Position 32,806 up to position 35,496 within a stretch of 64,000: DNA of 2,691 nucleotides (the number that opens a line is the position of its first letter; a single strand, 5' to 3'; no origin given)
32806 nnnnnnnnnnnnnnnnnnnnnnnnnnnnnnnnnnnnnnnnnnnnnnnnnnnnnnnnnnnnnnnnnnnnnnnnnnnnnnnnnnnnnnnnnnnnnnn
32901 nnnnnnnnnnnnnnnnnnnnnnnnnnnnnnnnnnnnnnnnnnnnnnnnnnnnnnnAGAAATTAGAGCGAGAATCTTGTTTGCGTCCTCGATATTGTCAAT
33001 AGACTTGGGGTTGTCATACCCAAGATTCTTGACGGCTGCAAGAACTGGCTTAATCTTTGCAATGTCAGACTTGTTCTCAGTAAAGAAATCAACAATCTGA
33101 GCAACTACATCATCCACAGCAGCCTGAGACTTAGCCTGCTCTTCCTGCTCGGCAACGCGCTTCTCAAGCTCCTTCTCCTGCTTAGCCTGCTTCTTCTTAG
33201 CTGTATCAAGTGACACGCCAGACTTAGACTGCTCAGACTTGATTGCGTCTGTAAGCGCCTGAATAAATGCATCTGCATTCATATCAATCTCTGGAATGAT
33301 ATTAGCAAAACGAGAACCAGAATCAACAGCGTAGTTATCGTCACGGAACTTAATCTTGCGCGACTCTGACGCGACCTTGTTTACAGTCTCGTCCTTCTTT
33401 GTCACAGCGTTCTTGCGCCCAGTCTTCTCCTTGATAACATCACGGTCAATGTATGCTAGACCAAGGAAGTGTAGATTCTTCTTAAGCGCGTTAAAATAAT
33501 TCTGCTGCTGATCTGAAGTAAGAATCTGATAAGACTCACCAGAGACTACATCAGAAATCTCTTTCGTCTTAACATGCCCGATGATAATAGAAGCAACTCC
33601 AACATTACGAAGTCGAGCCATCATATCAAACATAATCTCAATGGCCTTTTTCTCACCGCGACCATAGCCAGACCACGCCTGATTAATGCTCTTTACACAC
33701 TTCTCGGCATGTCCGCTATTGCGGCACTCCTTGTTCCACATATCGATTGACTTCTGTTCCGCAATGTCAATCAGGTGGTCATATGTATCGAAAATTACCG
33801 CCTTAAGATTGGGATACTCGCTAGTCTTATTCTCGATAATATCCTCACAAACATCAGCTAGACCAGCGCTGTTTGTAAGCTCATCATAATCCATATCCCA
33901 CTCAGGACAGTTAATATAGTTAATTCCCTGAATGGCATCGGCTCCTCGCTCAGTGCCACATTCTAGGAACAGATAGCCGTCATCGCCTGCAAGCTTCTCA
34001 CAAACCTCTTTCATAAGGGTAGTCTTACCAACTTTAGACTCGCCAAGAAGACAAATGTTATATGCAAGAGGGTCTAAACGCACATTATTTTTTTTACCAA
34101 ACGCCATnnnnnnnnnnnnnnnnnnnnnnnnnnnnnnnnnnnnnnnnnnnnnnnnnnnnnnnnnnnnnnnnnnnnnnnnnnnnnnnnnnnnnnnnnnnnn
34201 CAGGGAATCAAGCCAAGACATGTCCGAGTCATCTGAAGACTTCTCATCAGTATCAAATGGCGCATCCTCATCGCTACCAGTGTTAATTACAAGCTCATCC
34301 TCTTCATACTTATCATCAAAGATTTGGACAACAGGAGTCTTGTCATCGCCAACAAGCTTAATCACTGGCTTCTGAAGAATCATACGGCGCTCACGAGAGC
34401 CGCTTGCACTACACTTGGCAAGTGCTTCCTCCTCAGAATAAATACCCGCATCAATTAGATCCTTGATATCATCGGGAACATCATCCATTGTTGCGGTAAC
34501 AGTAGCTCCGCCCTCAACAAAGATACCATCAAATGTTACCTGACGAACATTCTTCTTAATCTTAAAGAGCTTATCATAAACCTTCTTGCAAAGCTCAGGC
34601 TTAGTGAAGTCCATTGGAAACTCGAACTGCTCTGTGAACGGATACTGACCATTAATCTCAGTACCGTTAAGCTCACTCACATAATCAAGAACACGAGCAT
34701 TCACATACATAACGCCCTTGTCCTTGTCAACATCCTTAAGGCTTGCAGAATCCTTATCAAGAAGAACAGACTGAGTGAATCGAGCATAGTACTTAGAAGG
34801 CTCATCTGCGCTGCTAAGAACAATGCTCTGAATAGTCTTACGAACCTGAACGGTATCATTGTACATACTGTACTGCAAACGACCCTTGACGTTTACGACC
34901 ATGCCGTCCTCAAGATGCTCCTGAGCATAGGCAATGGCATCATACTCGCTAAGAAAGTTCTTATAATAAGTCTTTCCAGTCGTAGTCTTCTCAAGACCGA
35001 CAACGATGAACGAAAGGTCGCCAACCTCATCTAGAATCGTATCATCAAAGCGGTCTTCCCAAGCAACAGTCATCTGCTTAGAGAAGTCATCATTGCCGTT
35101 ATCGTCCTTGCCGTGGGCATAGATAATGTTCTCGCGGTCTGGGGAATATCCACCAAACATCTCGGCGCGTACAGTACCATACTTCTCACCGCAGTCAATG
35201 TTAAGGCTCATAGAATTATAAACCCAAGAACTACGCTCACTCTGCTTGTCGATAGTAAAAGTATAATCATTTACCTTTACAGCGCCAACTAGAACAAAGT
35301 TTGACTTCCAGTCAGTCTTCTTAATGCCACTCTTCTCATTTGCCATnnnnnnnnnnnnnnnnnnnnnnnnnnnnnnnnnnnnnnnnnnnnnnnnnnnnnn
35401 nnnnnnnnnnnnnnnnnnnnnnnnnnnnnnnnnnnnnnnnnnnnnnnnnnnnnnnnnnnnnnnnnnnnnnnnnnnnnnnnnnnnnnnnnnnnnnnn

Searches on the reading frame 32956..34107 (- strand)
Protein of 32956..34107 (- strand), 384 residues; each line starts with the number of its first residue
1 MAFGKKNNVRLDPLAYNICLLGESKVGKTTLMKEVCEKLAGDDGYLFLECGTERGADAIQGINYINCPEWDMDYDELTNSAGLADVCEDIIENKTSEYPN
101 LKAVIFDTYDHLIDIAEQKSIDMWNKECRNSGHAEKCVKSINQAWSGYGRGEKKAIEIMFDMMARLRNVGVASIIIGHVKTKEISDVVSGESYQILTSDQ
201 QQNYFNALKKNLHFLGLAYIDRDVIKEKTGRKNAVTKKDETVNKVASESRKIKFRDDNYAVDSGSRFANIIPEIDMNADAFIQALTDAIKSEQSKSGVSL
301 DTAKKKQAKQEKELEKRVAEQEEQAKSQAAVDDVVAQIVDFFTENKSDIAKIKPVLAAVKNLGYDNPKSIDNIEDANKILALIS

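Call 7: search_protein_families(library=pfam, proteins=[window:32956-34107:-], max_evalue=0.01)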
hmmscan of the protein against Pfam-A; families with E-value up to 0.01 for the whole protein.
window:32956-34107:- (384 aa): 4 families
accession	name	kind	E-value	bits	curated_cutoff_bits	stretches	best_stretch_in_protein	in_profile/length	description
PF13479.12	AAA_24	-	6e-18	65.8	27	1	15-242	2-175/195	AAA domain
PF08477.19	Roc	-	0.0018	19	27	0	18-38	2-22/119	Ras of Complex, Roc, domain of DAPkinase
PF13401.12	AAA_22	-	0.0041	17.9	27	0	16-55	6-46/130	AAA domain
PF06207.16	DUF1002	-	0.0069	16.5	26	1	284-353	108-177/220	Protein of unknown function (DUF1002)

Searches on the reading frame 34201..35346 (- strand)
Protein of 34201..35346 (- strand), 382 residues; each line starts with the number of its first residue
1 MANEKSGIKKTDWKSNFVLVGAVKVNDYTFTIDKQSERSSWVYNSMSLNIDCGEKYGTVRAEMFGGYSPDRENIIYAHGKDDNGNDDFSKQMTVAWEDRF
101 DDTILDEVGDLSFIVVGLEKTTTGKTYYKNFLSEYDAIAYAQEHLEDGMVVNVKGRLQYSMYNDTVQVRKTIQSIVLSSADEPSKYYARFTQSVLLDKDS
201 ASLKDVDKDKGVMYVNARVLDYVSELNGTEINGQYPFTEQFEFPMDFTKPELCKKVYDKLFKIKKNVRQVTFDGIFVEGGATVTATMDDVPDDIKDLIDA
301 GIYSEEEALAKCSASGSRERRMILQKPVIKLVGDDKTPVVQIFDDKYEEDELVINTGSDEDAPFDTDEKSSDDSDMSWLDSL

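Call 7: search_protein_families(library=pfam, proteins=[window:34201-35346:-], max_evalue=0.01)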
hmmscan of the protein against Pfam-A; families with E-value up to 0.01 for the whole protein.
window:34201-35346:- (382 aa): 1 family
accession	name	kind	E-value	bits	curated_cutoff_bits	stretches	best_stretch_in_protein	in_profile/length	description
PF00436.31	SSB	-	0.0044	17.5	26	1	139-178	60-99/104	Single-strand binding protein family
